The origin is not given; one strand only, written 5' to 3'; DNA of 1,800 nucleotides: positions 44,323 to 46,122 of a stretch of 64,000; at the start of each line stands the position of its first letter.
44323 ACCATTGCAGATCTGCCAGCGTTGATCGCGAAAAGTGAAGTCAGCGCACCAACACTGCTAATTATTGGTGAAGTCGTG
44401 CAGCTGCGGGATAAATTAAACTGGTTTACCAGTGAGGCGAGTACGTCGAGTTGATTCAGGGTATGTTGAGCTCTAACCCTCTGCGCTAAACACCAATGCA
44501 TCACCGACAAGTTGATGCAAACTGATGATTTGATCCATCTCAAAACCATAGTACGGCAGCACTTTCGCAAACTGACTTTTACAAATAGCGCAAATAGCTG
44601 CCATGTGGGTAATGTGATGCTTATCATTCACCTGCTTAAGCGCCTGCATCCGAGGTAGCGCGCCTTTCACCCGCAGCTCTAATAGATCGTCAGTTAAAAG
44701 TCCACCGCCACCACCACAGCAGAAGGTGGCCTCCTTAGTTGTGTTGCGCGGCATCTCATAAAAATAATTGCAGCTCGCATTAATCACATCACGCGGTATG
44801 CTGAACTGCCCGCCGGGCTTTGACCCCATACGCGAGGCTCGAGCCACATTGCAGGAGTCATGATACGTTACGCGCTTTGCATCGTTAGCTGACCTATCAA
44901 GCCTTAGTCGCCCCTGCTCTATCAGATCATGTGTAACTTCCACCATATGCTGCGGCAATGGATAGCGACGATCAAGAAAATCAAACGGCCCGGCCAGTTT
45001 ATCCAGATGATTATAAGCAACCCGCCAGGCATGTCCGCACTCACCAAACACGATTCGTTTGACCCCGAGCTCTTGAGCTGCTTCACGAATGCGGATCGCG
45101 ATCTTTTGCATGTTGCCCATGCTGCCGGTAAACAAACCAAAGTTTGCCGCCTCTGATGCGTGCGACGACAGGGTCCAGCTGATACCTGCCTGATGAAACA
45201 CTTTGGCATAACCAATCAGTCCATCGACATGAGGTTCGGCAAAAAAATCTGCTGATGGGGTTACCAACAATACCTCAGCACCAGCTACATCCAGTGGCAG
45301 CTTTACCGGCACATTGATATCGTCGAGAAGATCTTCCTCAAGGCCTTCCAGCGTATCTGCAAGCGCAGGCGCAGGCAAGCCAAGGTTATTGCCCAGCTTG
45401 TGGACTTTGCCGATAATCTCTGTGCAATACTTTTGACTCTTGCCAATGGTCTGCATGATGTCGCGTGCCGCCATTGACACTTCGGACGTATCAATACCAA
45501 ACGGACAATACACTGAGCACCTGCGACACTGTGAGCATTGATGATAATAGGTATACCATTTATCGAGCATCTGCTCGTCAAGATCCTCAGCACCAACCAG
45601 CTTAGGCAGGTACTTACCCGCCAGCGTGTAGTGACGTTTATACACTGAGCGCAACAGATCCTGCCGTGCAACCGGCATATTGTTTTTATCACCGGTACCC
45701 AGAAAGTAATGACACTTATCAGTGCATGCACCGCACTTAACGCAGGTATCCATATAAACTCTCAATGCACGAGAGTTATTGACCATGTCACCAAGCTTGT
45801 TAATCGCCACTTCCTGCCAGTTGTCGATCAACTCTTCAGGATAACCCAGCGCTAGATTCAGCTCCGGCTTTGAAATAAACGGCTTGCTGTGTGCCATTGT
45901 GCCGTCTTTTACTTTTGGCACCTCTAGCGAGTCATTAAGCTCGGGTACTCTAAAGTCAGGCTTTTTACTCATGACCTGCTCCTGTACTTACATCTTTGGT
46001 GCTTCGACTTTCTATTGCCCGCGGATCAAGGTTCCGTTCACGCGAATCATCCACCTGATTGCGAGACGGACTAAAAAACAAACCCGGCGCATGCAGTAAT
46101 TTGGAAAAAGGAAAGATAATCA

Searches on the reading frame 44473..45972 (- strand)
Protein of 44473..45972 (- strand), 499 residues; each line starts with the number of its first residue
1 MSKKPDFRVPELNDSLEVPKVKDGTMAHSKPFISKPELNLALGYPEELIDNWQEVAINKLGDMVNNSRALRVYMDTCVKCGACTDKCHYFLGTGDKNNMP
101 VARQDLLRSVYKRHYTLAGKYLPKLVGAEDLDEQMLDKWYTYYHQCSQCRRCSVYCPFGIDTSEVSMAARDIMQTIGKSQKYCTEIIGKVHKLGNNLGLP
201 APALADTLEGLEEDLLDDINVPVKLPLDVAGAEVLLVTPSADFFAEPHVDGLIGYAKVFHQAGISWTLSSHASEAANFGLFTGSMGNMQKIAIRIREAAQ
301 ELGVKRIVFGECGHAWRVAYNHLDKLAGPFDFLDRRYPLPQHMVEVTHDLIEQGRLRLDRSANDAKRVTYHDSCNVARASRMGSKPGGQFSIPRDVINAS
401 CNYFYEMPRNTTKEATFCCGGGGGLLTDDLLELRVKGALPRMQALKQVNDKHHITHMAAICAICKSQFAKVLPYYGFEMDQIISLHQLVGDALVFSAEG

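Call 65: search_protein_families(library=pfam, proteins=[window:44473-45972:-], max_evalue=0.00001)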
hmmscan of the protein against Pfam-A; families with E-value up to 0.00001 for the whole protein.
window:44473-45972:- (499 aa): 2 families
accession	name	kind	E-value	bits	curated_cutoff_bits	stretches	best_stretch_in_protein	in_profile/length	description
PF13183.11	Fer4_8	-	7.7e-11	42.8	27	1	74-160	2-68/68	4Fe-4S dicluster domain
PF13534.11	Fer4_17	-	4.6e-08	33.9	22.2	1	77-161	2-61/61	4Fe-4S dicluster domain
